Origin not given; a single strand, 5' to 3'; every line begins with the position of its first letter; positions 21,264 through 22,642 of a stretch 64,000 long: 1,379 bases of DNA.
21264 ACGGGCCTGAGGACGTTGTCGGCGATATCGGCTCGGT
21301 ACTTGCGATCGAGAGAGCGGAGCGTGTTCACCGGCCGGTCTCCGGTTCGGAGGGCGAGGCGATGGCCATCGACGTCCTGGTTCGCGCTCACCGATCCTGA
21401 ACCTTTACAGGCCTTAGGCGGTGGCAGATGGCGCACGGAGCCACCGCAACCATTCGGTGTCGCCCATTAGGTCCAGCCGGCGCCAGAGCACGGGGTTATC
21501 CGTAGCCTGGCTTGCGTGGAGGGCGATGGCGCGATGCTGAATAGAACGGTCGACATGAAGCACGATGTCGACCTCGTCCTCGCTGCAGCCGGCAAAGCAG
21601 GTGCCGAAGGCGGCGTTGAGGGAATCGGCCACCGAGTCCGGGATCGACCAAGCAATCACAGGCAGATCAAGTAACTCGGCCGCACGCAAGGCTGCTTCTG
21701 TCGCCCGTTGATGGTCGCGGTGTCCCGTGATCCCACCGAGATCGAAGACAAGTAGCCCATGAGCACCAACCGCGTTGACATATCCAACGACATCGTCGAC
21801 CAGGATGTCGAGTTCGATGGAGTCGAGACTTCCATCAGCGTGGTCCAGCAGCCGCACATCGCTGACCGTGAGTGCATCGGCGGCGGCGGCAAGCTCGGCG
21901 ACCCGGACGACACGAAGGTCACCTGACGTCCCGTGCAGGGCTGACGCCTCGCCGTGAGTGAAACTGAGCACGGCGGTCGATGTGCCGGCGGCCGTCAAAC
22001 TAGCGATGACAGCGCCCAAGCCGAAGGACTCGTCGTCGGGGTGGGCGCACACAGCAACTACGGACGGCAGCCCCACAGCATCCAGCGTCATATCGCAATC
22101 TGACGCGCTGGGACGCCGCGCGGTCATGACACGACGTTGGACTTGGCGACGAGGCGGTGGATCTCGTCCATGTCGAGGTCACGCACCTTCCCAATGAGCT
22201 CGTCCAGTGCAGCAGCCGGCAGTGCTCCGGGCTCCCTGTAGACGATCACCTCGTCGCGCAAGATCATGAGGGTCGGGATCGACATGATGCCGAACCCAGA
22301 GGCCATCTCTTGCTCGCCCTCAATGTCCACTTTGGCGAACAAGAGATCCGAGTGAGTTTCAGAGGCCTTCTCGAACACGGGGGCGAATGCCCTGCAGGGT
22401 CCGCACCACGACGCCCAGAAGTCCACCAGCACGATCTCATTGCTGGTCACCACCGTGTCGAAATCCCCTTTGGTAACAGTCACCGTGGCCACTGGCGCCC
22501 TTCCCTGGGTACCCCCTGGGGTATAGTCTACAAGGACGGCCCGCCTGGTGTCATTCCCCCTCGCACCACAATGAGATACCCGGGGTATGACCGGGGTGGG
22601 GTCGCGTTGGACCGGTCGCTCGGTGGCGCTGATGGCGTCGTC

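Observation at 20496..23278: Two different SAM methyltransferases inside the CstR-type regulon (op3 and the prx operon)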

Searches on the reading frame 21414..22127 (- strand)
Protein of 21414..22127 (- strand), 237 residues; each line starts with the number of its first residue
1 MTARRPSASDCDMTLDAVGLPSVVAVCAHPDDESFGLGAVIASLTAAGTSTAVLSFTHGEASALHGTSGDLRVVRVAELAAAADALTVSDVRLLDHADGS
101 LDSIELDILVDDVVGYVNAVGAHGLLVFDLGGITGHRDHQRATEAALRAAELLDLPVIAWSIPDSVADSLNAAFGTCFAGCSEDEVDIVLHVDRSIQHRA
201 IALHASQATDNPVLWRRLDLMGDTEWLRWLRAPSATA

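Call 10: search_protein_families(library=pfam, proteins=[window:21414-22127:-], max_evalue=0.01)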
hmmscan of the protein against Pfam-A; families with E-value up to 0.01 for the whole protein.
window:21414-22127:- (237 aa): 1 family
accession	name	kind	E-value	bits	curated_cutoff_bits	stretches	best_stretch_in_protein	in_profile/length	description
PF02585.22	PIG-L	-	3.2e-23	83.1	28.2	1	25-149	2-128/129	GlcNAc-PI de-N-acetylase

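Call 12: search_protein_families(library=ncbifam, proteins=[window:21414-22127:-], max_evalue=0.001)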
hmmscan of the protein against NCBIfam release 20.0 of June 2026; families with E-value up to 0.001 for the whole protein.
window:21414-22127:- (237 aa): 4 families
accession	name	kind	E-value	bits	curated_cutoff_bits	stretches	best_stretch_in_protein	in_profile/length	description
TIGR04000.1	thiol_BshB2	equivalog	2.2e-11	43.8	195.25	1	23-154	3-138/217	bacillithiol biosynthesis deacetylase BshB2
TIGR04001.1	thiol_BshB1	equivalog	3.1e-10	40.1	182.5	1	23-149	4-121/226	bacillithiol biosynthesis deacetylase BshB1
TIGR03445.1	mycothiol_MshB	equivalog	9.2e-08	32.3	224.35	1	26-152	3-154/284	N-acetyl-1-D-myo-inositol-2-amino-2-deoxy-alpha-D-glucopyranoside deacetylase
TIGR03446.1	mycothiol_Mca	equivalog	6.6e-06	25.9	277.15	1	23-99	3-85/283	mycothiol conjugate amidase Mca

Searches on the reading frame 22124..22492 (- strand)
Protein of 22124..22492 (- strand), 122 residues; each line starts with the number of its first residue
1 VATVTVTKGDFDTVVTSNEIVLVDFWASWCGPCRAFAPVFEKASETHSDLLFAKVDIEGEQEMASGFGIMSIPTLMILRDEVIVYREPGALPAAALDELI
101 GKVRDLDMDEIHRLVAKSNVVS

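Call 10: search_protein_families(library=pfam, proteins=[window:22124-22492:-], max_evalue=0.01)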
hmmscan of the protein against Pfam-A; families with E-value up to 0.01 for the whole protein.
window:22124-22492:- (122 aa): 8 families
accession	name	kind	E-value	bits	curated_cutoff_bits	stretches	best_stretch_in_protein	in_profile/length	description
PF00085.26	Thioredoxin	-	7.3e-26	90.6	23.5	1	3-100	2-101/103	Thioredoxin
PF13905.12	Thioredoxin_8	-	5.4e-09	36.7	27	1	18-48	1-31/94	Thioredoxin-like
PF13098.12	Thioredoxin_2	-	3.8e-07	30.8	27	1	17-99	4-103/104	Thioredoxin-like domain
PF08534.16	Redoxin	-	6e-05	23.3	26.6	1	18-49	28-60/148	Redoxin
PF14595.12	Thioredoxin_9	-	0.00054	20.3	25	1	25-94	48-120/129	Thioredoxin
PF04756.19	OST3_OST6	-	0.00063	19.7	27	1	30-78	46-102/294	OST3 / OST6 family, transporter family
PF13899.12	Thioredoxin_7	-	0.00077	20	27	1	18-59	17-62/83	Thioredoxin-like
PF13192.12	Thioredoxin_3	-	0.005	17.3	24.8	1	29-77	9-55/76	Thioredoxin domain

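Call 12: search_protein_families(library=ncbifam, proteins=[window:22124-22492:-], max_evalue=0.001)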
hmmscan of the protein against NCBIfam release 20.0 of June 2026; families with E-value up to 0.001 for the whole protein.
window:22124-22492:- (122 aa): 12 families
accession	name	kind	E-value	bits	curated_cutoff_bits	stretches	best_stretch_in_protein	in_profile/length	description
TIGR01068.1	thioredoxin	equivalog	1.5e-29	102.1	96.8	1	8-102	3-99/101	thioredoxin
NF008229.0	PRK10996.1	equivalog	2.3e-26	92.2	125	1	4-100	38-135/141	thioredoxin TrxC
TIGR01130.1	ER_PDI_fam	subfamily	2.8e-19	70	344.25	1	3-82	3-86/476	protein disulfide-isomerase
NF006898.0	PRK09381.1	equivalog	9.5e-18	64.6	138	1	5-100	7-104/109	thioredoxin TrxA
TIGR01126.1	pdi_dom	equivalog_domain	6.1e-17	61.8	107.2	1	7-81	2-81/105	protein disulfide-isomerase domain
NF047697.1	ThioredTrxAClost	equivalog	3.5e-14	52.8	140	1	4-82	2-82/105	thioredoxin TrxA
TIGR00385.1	dsbE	subfamily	7.3e-08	32.2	123.15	1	13-45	58-90/173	DsbE family thiol:disulfide interchange protein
NF041202.1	StoA_CxxC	exception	6e-06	26.2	210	1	8-48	42-82/163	endospore biogenesis thiol-disulfide oxidoreductase StoA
NF047696.1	ThlDiSintTplARhiz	equivalog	6.8e-06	26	230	1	19-57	98-136/219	thiol:disulfide interchange protein TlpA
NF045694.1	seleno_TsoB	exception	3.6e-05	22.1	805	1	16-79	472-544/572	rhodanese/DsbD fusion-like selenoprotein TsoB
NF002854.0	PRK03147.1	subfamily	0.0002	21.3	170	0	21-48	65-92/176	thiol-disulfide oxidoreductase ResA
TIGR00411.1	redox_disulf_1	equivalog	0.00025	21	92.75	1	28-84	9-66/82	MJ0307 family thioredoxin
